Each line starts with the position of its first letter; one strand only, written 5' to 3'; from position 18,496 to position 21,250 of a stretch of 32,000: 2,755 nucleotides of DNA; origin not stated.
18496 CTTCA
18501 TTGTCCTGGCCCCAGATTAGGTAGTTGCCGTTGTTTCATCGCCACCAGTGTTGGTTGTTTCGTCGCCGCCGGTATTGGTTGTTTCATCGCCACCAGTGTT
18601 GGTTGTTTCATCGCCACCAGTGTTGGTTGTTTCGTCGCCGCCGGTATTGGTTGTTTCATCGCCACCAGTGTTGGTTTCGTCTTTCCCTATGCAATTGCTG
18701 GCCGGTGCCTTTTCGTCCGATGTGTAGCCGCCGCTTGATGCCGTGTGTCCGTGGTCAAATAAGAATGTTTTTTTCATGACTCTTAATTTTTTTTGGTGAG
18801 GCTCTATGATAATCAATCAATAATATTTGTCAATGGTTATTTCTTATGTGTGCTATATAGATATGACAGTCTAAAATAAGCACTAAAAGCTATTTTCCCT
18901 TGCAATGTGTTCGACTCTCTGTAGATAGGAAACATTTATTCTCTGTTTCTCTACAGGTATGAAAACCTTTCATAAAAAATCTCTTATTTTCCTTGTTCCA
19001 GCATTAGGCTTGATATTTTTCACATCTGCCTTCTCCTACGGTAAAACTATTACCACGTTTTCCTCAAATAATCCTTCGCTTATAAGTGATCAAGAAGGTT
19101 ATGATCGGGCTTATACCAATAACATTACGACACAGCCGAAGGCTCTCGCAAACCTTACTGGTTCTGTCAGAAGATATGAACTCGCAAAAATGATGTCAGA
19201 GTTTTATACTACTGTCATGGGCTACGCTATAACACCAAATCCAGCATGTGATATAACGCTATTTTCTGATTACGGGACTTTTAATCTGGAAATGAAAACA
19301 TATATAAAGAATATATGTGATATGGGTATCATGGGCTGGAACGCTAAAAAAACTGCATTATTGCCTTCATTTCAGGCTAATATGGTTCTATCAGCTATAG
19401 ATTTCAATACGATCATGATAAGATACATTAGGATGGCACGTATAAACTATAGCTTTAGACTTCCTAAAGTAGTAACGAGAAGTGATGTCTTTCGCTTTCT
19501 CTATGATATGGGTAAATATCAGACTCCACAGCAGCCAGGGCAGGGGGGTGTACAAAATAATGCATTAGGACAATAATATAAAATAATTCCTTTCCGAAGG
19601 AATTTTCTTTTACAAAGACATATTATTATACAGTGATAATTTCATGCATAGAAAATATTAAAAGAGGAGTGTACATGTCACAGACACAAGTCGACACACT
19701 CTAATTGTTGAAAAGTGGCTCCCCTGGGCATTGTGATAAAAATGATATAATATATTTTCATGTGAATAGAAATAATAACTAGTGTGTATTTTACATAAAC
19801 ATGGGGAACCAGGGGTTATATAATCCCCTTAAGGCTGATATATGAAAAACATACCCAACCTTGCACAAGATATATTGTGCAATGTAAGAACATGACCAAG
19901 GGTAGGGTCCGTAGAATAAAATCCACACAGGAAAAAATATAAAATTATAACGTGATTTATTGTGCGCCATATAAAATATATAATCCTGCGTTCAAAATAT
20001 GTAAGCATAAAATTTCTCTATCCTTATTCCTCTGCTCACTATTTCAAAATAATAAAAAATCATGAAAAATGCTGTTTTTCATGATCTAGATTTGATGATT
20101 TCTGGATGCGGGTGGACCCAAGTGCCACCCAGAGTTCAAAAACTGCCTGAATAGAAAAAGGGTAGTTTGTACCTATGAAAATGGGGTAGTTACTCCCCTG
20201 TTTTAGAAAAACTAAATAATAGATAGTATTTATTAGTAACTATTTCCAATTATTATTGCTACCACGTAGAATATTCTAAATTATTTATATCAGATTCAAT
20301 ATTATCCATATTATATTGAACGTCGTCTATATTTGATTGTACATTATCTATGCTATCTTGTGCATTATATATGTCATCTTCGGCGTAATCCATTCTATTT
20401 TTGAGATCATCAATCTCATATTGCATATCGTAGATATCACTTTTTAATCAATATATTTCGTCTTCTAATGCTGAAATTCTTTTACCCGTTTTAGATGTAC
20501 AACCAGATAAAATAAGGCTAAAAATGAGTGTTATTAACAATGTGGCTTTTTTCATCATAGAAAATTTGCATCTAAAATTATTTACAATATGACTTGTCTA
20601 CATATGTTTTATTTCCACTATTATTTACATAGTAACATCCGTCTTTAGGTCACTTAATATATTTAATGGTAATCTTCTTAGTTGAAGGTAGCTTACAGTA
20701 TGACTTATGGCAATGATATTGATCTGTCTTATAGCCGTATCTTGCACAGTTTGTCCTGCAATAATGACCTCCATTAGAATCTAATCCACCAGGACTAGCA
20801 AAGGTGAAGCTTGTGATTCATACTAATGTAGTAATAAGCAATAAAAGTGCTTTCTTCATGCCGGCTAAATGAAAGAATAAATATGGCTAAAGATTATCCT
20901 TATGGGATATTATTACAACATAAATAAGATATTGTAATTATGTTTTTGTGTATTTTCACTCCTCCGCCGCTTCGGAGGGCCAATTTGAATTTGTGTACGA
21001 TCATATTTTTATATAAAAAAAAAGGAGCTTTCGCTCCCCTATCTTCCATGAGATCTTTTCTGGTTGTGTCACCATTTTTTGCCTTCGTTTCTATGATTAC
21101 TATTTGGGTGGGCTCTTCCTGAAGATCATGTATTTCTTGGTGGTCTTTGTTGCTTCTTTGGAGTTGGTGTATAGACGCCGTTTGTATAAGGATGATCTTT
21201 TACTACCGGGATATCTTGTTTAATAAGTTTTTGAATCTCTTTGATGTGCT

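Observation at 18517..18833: Strongly signalled small gene encoding (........)n; repeat variants differ only synonymously and form an A-B-A/A-B-A pattern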

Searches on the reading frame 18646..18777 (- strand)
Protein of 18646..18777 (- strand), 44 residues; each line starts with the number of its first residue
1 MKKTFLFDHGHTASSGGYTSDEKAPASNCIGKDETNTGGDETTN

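Call 81: find_homologous_proteins(query=A3, max_evalue=10)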
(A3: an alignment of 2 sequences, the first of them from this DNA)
Query A3 (2 sequences): no candidate shares three 5-residue words with the query. No homologue found.
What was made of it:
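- Tried and rejected: The N-terminal profile search found none (call 81).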

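Call 99: search_solved_structures(query=A3, max_evalue=10)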
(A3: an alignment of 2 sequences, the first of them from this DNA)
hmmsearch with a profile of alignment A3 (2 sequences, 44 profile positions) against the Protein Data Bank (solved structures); distinct sequences matched with E-value up to 10: 2.
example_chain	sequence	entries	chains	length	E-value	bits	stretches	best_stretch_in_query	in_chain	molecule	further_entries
4ost_A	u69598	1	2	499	1.1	12.2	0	14-33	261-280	Hax3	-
8hpi_A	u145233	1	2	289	1.9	11.5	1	2-42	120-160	Tyrosinase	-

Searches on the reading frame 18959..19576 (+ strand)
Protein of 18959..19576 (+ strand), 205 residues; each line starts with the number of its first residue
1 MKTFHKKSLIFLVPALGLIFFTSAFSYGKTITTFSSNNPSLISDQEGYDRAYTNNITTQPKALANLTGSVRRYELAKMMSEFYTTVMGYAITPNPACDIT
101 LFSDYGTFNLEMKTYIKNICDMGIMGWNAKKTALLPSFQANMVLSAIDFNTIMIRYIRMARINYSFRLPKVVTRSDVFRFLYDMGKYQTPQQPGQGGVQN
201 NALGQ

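Call 15: find_encoding_contigs(protein=window:18959-19576:+, flank=10000, max_places=10)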
Protein window:18959-19576:+ (205 aa): 2 contigs read that carry it; 2 places shown.
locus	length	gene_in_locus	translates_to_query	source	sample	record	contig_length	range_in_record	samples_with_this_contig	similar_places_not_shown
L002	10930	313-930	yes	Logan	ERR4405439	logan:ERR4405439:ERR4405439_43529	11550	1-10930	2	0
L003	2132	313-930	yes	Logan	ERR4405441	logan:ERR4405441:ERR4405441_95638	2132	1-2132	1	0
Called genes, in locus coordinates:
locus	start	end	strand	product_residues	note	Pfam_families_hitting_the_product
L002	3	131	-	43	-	?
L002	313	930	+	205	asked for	-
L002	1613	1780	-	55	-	-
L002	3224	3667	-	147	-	PF00270:DEAD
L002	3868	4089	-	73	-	PF00575:S1, PF23459:S1_RRP5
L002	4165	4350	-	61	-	-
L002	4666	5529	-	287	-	PF22706:Tex_central_region, PF16921:Tex_YqgF, PF14639:YqgF (weak)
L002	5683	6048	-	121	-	PF09371:Tex_N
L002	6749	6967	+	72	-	-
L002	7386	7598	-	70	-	-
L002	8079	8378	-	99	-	PF12728:HTH_17 (weak)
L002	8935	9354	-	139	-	-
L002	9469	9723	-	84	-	-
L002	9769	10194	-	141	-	PF00579:tRNA-synt_1b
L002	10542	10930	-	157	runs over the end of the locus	PF01244:Peptidase_M19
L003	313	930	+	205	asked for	-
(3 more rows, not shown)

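Call 32: search_protein_families(library=pfam, max_evalue=1, proteins=[window:18959-19576:+])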
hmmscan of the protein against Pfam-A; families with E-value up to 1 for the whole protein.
window:18959-19576:+ (205 aa): 0 families

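Call 37: search_protein_families(library=phrogs, max_evalue=1, proteins=[window:18959-19576:+])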
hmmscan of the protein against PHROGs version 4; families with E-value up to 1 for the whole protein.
window:18959-19576:+ (205 aa): 1 family
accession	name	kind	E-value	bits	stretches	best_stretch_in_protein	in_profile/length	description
phrog_13007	-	unknown function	0.33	12.3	1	15-45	7-37/116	-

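Call 69: find_homologous_proteins(query=window:18959-19576:+, max_evalue=0.001)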
Query window:18959-19576:+ (205 aa): 2 proteins with E <= 0.001 among 33 candidates.
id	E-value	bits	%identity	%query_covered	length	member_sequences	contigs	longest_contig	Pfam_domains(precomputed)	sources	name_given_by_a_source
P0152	5.2e-133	459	100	100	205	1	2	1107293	-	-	-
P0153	2.8e-33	133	56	61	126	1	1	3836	-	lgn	-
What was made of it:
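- The genome is about 1.1 Mb (call 69), and small genomes of this kind rarely carry such pathways (background knowledge).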

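Call 70: find_encoding_contigs(protein=P0153, flank=5000)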
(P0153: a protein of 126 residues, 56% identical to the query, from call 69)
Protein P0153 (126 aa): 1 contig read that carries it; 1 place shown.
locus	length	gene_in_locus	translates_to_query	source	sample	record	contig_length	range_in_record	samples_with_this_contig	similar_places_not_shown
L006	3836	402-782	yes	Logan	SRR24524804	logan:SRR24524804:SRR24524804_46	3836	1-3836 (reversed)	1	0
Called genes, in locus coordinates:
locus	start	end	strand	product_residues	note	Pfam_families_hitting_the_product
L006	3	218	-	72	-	?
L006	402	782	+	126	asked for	-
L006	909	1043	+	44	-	-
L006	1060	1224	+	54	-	-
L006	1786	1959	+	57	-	-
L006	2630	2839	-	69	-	PF00270:DEAD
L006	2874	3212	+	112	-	-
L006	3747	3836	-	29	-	?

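Call 100: search_protein_families(library=padloc, max_evalue=1, proteins=[window:18959-19576:+])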
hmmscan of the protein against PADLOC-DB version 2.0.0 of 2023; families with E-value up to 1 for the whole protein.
window:18959-19576:+ (205 aa): 0 families

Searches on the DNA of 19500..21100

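Call 91: search_rna_families(source=window, start=19500, end=21100, threshold=evalue, max_evalue=1)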
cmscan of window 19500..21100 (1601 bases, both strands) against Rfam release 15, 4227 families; matches with E-value up to 1: 1.
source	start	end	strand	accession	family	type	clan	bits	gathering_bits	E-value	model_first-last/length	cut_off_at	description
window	21014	21100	-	RF00018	CsrB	Gene; sRNA;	CL00106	14.2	71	0.26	218-356/356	5'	CsrB/RsmB RNA family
